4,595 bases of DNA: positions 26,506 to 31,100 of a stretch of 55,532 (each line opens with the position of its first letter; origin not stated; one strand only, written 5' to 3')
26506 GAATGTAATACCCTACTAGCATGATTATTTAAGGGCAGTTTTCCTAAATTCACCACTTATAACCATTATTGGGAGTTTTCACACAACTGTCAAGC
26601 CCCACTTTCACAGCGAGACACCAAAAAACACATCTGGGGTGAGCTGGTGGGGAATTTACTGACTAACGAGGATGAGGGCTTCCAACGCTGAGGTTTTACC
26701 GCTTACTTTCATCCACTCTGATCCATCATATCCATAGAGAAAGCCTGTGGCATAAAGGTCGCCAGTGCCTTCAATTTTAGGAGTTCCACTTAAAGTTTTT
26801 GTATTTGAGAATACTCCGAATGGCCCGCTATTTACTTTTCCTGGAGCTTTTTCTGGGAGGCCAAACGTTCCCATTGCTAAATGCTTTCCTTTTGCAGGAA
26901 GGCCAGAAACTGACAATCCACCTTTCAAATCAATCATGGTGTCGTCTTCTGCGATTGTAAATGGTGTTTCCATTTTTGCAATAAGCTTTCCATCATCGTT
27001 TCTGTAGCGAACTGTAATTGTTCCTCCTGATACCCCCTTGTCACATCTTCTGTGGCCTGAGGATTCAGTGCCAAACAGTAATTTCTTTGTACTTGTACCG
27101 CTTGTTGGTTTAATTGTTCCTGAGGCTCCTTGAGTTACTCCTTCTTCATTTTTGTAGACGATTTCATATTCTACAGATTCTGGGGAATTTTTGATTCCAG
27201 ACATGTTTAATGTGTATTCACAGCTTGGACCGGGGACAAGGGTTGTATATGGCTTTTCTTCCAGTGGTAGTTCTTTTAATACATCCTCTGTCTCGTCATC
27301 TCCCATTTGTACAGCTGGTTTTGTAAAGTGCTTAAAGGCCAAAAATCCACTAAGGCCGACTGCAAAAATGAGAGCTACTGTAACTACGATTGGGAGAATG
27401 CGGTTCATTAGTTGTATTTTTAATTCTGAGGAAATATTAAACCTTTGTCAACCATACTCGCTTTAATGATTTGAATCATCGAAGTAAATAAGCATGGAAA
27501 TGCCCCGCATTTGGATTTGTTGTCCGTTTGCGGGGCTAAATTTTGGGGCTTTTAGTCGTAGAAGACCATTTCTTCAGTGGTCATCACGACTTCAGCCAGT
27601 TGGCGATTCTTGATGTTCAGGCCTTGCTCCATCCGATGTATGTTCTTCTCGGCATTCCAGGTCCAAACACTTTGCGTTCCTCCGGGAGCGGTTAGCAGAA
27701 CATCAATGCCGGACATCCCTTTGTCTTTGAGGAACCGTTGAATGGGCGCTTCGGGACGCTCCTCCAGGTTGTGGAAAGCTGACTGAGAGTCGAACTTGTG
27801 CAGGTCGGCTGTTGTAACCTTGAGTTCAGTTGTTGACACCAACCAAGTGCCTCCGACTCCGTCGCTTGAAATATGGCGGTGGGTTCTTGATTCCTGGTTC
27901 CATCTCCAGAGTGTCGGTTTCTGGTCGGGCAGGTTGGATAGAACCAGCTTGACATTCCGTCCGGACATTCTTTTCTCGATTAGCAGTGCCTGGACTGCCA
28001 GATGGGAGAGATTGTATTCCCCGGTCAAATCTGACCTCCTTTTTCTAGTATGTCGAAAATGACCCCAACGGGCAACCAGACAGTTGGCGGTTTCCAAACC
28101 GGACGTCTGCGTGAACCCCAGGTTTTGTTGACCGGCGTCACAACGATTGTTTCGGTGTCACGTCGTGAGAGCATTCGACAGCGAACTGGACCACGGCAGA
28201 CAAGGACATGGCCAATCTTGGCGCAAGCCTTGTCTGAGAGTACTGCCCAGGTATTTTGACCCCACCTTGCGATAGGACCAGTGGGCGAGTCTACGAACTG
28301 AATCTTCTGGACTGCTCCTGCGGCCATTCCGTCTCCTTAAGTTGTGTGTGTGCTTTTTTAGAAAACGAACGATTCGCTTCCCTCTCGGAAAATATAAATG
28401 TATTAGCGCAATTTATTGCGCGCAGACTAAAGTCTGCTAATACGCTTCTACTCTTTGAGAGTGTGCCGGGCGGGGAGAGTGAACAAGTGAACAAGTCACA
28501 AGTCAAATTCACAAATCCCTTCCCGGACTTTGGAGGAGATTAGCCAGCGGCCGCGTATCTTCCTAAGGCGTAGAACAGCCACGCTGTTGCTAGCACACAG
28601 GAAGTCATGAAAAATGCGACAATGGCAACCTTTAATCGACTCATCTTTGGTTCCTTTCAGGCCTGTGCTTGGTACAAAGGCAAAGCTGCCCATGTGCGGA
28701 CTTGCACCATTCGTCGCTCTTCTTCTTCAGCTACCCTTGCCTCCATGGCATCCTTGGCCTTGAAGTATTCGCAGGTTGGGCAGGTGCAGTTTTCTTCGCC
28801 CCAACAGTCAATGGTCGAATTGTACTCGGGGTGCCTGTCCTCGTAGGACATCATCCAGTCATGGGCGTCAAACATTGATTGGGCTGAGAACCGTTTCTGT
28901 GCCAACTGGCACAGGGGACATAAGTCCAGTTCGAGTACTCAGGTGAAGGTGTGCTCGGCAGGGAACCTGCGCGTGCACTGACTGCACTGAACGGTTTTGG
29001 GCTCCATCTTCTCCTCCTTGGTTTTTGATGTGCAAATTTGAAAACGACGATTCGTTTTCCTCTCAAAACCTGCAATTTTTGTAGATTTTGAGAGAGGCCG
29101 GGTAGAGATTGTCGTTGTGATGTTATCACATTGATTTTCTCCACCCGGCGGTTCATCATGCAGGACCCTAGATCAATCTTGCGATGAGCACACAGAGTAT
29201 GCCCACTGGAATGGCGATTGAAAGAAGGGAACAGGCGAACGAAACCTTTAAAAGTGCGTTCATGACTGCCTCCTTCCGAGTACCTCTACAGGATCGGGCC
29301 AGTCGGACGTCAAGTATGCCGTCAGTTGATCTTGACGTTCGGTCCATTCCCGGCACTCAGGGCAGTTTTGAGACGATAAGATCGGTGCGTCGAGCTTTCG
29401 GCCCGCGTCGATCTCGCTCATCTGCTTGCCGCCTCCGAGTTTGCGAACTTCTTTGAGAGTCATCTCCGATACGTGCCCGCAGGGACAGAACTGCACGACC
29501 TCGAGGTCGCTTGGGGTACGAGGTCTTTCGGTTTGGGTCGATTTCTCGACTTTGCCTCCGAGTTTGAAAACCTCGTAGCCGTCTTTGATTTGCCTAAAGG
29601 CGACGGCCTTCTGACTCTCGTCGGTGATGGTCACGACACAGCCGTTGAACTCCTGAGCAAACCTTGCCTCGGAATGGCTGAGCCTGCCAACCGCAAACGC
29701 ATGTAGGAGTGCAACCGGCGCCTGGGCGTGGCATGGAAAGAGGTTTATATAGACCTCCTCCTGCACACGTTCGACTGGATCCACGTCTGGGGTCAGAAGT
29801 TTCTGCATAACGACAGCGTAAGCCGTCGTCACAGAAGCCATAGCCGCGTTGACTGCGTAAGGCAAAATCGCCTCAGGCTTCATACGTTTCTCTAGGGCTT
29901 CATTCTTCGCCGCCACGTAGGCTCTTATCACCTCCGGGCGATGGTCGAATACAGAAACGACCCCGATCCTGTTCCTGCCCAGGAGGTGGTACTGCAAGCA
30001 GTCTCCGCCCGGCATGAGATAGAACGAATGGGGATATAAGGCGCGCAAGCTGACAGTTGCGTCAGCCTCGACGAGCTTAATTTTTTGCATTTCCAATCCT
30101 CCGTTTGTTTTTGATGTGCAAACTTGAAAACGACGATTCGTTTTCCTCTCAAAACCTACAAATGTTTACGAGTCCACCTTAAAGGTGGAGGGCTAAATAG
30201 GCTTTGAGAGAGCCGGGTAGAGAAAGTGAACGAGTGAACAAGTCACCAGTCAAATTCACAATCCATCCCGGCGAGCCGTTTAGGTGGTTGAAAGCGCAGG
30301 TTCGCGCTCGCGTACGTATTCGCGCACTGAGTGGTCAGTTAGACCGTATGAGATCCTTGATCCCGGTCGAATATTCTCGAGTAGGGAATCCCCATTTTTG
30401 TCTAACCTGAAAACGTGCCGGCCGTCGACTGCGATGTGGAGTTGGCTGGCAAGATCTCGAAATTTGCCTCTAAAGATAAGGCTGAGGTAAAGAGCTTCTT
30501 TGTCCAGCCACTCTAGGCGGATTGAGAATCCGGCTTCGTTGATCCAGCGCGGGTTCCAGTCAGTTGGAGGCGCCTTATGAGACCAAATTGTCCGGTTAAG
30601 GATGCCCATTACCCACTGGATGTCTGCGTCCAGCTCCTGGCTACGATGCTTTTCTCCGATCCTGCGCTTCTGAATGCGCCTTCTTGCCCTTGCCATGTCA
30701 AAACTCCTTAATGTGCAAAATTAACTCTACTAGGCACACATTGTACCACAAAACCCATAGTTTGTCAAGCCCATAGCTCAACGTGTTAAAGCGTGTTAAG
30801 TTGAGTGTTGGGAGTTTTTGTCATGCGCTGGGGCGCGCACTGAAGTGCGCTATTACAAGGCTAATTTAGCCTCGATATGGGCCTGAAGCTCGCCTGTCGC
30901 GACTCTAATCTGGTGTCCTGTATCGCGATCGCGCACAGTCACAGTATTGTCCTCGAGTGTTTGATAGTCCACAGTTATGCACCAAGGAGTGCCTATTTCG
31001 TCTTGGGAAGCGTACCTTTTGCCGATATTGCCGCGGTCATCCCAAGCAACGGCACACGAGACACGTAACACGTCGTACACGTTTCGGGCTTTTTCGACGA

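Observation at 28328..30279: Three copies of a conserved, highly structured 160-210 nt leader module preceding each islet-2 operon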

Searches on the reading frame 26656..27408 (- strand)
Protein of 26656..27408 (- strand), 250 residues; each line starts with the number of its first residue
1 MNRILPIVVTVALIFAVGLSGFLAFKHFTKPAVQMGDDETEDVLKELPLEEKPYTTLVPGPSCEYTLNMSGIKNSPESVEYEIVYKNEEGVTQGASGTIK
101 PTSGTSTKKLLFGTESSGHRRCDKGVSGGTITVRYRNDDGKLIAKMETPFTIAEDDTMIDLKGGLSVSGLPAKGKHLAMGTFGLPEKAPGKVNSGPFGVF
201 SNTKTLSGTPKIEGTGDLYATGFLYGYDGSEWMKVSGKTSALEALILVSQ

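Call 15: search_protein_families(library=pfam, proteins=[window:26659-27408:-], max_evalue=0.1)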
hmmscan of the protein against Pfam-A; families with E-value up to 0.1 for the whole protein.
window:26659-27408:- (250 aa): 0 families

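Call 16: search_protein_families(library=phrogs, proteins=[window:26659-27408:-], max_evalue=0.1)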
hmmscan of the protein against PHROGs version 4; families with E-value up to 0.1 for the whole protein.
window:26659-27408:- (250 aa): 0 families

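Call 51: find_encoding_contigs(protein=window:26656-27408:-, flank=10000, max_places=10)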
Protein window:26656-27408:- (250 aa): 3 contigs read that carry it; 3 places shown.
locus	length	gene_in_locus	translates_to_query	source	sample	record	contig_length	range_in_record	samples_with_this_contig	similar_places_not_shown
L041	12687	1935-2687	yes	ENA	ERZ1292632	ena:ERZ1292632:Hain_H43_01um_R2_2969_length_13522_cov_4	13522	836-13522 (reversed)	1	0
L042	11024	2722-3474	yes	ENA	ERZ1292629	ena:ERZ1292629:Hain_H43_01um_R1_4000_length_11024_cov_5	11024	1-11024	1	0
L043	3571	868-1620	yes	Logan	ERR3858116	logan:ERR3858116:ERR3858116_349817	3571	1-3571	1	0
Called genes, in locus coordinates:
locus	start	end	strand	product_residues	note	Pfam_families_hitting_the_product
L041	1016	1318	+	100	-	-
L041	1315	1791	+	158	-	-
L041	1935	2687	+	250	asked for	-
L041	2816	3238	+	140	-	PF02381:MraZ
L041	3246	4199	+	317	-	PF01795:Methyltransf_5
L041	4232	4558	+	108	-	-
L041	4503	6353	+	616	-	PF03717:PBP_dimer, PF00905:Transpeptidase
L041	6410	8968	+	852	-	PF26449:DUF8128, PF01935:DUF87 (faint), PF10412:TrwB_AAD_bind (weak)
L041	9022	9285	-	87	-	-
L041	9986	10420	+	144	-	-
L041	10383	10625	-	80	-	-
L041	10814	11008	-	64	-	-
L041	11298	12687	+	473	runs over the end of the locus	PF01225:Mur_ligase, PF08245:Mur_ligase_M, PF02875:Mur_ligase_C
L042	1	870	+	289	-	?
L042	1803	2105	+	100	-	-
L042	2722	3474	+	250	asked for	-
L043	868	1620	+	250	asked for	-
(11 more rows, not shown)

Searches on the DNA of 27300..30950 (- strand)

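Call 50: search_rna_families(source=window, start=27300, end=30950, threshold=evalue, max_evalue=10)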
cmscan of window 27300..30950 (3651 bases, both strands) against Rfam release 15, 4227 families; matches with E-value up to 10: 6.
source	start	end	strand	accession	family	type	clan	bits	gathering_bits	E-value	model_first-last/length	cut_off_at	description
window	27402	27440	-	RF01368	CRISPR-DR55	Gene; CRISPR;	-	22.9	41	5.4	1-37/37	no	CRISPR RNA direct repeat element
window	28298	28405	-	RF02856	30_292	Gene; sRNA;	-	17.4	112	9.4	1-115/115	no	Leptospira sRNA 30_292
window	30127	30168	+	RF02478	GlsR10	Gene; snRNA; snoRNA; CD-box;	-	16.5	75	8.6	1-68/68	no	Small nucleolar RNA GlsR10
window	28401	28458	-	RF03054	Xanthine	Cis-reg; riboswitch;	-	15.9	36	6.5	1-56/56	no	Xanthine riboswitch aptamer (NMT1 RNA)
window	27407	27538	+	RF00623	P1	Gene;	-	15.5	100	7.1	1-180/180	no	Pseudomonas sRNA P1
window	29666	29697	+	RF02166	PVT1_3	Gene; lncRNA;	-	12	45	7.9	1-95/95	no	Pvt1 oncogene conserved region 3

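Call 79: search_dna_similar(query=window:30085-30300:-, collection=phages, mode=distant, max_evalue=0.01)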
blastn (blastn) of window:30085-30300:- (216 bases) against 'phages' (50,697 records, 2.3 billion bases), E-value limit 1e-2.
No match.

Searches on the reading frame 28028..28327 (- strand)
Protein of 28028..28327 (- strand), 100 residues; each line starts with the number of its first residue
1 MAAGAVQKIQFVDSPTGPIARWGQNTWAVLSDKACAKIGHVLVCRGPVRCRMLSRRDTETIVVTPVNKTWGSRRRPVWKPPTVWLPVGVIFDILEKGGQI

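Call 15: search_protein_families(library=pfam, proteins=[window:28028-28327:-], max_evalue=0.1)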
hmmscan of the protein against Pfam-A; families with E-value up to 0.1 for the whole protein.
window:28028-28327:- (100 aa): 0 families

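Call 16: search_protein_families(library=phrogs, proteins=[window:28028-28327:-], max_evalue=0.1)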
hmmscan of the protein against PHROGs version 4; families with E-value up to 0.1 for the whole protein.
window:28028-28327:- (100 aa): 0 families

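Call 62: find_homologous_proteins(query=A5, max_evalue=0.01)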
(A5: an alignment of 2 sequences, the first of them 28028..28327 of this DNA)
Query A5 (2 sequences) (100 aa, profile of the alignment): 3 proteins with E <= 0.01 among 107 candidates.
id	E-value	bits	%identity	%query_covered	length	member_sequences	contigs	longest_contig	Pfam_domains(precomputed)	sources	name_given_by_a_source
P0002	2.4e-69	249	30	40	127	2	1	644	-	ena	-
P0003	7.6e-40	154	100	100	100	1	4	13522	-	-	-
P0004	1.1e-9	56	64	80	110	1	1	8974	-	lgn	-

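Call 63: find_encoding_contigs(protein=P0004, flank=10000, max_places=6)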
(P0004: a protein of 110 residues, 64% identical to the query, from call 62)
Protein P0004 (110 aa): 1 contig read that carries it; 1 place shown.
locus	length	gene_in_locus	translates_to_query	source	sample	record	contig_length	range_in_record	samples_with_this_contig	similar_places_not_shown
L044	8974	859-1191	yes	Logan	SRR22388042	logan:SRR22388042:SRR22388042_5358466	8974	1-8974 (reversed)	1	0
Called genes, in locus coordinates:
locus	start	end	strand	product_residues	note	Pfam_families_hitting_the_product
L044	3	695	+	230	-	?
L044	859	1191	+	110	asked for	-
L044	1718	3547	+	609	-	-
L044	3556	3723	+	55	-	-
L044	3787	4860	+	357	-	PF04389:Peptidase_M28 (weak), PF05343:Peptidase_M42 (faint), PF01546:Peptidase_M20, PF07687:M20_dimer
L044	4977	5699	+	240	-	PF00923:TAL_FSA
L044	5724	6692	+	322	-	PF00288:GHMP_kinases_N, PF08544:GHMP_kinases_C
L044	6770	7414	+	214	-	PF13580:SIS_2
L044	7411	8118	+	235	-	PF00483:NTP_transferase, PF12804:NTP_transf_3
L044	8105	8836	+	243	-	PF13641:Glyco_tranf_2_3, PF00535:Glycos_transf_2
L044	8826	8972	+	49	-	?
